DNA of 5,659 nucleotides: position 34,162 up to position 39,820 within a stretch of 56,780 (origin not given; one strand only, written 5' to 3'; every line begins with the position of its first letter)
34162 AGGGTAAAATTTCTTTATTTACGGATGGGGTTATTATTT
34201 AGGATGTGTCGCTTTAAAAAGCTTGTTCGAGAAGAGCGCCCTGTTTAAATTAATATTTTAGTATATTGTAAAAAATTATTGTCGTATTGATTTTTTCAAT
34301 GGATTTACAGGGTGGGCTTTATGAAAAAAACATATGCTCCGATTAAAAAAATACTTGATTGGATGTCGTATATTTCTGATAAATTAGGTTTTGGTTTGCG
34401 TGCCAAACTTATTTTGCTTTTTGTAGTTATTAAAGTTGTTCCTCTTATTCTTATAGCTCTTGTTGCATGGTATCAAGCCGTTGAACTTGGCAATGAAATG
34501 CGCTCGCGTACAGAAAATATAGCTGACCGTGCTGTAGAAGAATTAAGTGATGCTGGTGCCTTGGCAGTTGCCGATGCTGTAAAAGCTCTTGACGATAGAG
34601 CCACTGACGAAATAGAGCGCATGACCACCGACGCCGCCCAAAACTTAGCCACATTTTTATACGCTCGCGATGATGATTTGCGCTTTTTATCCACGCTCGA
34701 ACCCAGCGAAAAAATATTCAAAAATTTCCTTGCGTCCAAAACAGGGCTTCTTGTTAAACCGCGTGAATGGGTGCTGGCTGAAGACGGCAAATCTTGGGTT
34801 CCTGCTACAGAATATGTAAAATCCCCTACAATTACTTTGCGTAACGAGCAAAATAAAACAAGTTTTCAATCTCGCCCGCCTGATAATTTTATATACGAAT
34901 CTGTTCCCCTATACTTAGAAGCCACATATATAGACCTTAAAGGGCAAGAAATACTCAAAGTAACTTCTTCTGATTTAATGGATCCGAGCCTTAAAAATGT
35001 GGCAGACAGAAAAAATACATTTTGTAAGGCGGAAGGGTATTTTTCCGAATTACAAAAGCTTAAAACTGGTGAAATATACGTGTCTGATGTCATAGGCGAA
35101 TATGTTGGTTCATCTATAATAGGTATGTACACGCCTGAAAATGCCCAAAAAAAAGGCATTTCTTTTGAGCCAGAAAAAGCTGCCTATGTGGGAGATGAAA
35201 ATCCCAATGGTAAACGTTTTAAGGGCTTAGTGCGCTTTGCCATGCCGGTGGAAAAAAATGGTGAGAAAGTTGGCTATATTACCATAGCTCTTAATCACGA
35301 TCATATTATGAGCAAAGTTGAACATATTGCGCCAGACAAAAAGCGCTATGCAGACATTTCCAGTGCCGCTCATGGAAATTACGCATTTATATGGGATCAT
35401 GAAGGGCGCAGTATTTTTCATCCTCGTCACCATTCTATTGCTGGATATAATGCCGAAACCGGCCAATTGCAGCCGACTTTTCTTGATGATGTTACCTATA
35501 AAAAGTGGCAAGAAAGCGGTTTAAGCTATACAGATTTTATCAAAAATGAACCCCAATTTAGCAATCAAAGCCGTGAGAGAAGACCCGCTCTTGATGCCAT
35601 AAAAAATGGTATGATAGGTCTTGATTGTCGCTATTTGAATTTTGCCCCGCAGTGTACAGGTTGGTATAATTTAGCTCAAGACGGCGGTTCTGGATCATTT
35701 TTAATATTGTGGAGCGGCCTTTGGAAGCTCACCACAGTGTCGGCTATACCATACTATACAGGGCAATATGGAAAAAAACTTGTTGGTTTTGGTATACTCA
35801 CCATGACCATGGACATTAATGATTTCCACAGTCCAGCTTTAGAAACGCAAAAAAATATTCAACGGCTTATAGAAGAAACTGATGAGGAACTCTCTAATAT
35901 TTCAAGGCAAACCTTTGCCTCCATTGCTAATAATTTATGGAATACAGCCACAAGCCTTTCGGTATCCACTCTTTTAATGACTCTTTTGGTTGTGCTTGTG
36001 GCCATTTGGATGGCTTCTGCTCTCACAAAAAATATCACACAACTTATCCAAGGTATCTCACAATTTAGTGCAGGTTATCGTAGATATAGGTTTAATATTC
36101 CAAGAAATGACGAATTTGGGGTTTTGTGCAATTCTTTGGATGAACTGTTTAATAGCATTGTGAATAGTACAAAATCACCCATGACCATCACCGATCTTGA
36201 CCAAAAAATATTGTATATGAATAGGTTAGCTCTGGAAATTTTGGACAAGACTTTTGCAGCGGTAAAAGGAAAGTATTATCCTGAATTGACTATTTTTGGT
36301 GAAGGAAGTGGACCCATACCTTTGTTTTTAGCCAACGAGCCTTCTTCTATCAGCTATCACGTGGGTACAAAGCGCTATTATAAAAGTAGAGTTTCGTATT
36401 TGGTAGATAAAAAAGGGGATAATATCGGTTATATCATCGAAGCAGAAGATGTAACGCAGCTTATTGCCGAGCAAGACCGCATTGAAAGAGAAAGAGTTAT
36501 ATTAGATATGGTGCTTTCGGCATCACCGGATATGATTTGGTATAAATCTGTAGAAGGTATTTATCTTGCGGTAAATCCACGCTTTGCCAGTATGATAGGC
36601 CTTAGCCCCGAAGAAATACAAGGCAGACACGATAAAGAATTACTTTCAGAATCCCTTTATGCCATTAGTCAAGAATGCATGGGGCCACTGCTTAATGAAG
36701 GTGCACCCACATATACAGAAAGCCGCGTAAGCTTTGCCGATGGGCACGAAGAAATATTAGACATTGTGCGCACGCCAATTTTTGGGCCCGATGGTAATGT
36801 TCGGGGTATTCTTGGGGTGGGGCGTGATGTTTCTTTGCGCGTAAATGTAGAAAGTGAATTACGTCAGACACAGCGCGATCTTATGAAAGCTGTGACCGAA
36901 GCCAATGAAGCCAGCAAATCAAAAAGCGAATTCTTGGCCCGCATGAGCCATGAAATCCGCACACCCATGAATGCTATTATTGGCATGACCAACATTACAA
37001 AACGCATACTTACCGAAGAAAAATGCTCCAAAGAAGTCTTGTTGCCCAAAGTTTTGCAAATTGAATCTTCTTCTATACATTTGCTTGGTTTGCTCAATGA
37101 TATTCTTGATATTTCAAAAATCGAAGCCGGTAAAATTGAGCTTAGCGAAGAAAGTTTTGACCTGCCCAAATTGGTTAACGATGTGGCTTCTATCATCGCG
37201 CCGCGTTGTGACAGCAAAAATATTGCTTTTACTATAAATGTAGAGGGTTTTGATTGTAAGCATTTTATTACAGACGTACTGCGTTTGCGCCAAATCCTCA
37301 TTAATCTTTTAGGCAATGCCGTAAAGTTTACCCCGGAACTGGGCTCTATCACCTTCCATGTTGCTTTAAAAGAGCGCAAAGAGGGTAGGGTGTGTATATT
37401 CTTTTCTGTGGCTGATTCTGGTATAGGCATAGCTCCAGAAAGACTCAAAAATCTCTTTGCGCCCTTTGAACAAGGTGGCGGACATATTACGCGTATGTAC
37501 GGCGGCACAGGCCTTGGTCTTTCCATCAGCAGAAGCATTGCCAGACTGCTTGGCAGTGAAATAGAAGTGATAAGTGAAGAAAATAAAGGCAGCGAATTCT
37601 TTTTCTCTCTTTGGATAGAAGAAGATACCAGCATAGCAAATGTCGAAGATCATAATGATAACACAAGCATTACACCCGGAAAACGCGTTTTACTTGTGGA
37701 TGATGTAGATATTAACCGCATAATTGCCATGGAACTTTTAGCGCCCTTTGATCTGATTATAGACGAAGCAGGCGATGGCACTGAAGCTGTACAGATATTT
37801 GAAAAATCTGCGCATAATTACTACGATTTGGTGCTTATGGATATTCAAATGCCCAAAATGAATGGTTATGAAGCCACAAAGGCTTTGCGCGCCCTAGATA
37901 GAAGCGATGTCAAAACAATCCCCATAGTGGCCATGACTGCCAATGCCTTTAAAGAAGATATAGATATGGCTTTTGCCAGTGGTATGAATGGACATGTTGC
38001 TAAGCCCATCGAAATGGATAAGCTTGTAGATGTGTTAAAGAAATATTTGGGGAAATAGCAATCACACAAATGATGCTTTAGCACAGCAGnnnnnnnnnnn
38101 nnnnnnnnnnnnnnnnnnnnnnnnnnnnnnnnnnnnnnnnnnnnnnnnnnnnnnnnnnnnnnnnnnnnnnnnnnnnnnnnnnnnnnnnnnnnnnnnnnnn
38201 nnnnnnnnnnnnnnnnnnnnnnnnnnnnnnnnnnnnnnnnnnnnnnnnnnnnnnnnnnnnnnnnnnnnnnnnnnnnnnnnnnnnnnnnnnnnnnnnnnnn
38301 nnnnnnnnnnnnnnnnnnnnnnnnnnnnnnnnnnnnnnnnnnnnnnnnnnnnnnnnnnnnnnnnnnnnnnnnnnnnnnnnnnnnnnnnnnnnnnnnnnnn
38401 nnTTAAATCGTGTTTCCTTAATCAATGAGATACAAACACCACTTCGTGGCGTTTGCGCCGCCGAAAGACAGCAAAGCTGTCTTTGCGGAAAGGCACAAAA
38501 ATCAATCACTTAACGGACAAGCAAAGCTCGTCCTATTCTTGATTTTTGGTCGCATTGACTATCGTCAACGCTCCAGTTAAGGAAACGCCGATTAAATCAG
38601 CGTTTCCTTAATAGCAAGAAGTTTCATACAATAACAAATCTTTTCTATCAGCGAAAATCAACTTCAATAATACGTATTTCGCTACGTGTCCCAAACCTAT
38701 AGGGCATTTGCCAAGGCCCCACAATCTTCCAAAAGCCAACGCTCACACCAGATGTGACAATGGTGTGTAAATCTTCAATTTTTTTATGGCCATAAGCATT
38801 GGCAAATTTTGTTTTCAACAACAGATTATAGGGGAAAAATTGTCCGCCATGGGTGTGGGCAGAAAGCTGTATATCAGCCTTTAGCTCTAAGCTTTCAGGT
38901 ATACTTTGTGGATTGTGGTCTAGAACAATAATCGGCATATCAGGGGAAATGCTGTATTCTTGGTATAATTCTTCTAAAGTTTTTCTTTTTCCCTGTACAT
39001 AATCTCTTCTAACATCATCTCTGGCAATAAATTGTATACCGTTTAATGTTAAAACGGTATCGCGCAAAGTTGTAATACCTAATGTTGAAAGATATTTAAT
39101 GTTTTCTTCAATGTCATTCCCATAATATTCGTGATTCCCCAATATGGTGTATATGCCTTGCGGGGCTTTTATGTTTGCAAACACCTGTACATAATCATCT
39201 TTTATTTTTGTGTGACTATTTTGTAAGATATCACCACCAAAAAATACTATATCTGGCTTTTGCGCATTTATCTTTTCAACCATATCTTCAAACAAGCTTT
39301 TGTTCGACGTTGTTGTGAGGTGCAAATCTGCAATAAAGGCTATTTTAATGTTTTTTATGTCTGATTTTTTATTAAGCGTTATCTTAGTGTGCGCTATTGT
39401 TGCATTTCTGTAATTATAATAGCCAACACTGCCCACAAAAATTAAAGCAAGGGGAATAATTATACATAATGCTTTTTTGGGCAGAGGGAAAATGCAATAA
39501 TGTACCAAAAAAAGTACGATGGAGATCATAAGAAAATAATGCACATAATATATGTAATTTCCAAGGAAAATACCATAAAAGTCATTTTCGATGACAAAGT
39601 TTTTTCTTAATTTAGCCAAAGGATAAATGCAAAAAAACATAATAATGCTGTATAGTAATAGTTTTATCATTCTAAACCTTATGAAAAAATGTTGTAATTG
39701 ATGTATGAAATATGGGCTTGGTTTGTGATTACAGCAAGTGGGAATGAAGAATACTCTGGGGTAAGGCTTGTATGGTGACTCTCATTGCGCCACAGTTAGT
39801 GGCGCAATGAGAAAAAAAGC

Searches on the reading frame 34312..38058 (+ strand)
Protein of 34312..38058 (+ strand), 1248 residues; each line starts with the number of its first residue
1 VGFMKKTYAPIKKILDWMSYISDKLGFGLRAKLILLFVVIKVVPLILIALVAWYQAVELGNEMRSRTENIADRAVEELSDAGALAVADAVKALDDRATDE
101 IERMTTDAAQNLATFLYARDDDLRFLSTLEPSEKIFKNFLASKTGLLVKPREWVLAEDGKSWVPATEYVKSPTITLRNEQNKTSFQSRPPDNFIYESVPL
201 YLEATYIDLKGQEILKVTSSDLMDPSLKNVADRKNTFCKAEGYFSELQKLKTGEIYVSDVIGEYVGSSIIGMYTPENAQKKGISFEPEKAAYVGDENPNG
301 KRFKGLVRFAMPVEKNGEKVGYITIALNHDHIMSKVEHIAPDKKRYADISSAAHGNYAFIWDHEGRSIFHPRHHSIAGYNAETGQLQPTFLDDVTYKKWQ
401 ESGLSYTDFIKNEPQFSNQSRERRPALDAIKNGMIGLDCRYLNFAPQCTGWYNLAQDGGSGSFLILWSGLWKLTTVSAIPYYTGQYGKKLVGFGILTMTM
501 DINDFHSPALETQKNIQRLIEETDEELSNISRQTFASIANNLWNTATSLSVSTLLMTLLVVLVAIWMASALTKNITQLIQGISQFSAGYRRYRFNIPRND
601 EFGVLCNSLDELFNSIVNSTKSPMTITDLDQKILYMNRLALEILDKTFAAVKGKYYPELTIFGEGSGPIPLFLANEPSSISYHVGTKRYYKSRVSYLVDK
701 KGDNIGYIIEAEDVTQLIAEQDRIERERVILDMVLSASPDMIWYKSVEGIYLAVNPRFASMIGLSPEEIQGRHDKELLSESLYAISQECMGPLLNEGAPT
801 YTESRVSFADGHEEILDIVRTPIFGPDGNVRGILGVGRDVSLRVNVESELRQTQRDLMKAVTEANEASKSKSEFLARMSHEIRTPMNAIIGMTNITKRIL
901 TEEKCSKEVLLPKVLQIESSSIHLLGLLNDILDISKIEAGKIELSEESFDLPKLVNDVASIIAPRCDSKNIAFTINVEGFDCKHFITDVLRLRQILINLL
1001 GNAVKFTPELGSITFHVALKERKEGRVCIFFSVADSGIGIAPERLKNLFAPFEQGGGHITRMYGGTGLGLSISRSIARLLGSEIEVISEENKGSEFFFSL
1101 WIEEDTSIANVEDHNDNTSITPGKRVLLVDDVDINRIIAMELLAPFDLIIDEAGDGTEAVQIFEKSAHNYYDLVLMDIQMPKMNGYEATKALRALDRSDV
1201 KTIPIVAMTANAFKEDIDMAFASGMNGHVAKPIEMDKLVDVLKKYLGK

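Call 56: search_protein_families(library=pfam, proteins=[window:34312-38058:+], max_evalue=0.00001)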
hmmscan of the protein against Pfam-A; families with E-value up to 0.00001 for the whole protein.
window:34312-38058:+ (1248 aa): 7 families
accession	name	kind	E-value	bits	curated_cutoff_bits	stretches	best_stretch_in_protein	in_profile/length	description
PF02518.31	HATPase_c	-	1.5e-25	90.2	26.4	1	988-1101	2-108/111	Histidine kinase-, DNA gyrase B-, and HSP90-like ATPase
PF00072.30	Response_reg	-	4.2e-22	78.9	30.2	1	1126-1242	1-110/111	Response regulator receiver domain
PF08448.16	PAS_4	-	3.9e-21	75.8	23.1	1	735-844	1-109/110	PAS fold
PF00989.32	PAS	-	8.5e-14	52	22.6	1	734-840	6-113/113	PAS fold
PF00512.31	HisKA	-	2.2e-13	50.5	26.9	1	870-940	1-66/66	His Kinase A (phospho-acceptor) domain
PF13426.13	PAS_9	-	1.8e-11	44.6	27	1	739-841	1-102/103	PAS domain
PF13188.13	PAS_8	-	1e-06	28.9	21.8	0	611-647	1-37/65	PAS domain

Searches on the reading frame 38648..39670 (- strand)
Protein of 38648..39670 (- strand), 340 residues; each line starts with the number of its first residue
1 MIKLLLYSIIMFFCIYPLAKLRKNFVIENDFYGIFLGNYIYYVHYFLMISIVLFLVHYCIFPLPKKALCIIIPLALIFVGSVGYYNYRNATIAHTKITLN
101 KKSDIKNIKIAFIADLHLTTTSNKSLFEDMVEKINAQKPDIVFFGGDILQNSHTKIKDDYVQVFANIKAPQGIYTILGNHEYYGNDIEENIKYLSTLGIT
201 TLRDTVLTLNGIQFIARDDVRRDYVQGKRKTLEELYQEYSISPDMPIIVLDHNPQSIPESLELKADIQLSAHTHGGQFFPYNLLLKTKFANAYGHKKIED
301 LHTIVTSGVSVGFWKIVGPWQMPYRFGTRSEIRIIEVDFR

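Call 56: search_protein_families(library=pfam, proteins=[window:38648-39670:-], max_evalue=0.00001)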
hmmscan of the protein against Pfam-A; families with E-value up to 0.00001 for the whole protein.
window:38648-39670:- (340 aa): 1 family
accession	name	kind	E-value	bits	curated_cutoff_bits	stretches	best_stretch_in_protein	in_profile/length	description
PF00149.33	Metallophos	-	1.8e-15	58.3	21.5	1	108-275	1-190/191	Calcineurin-like phosphoesterase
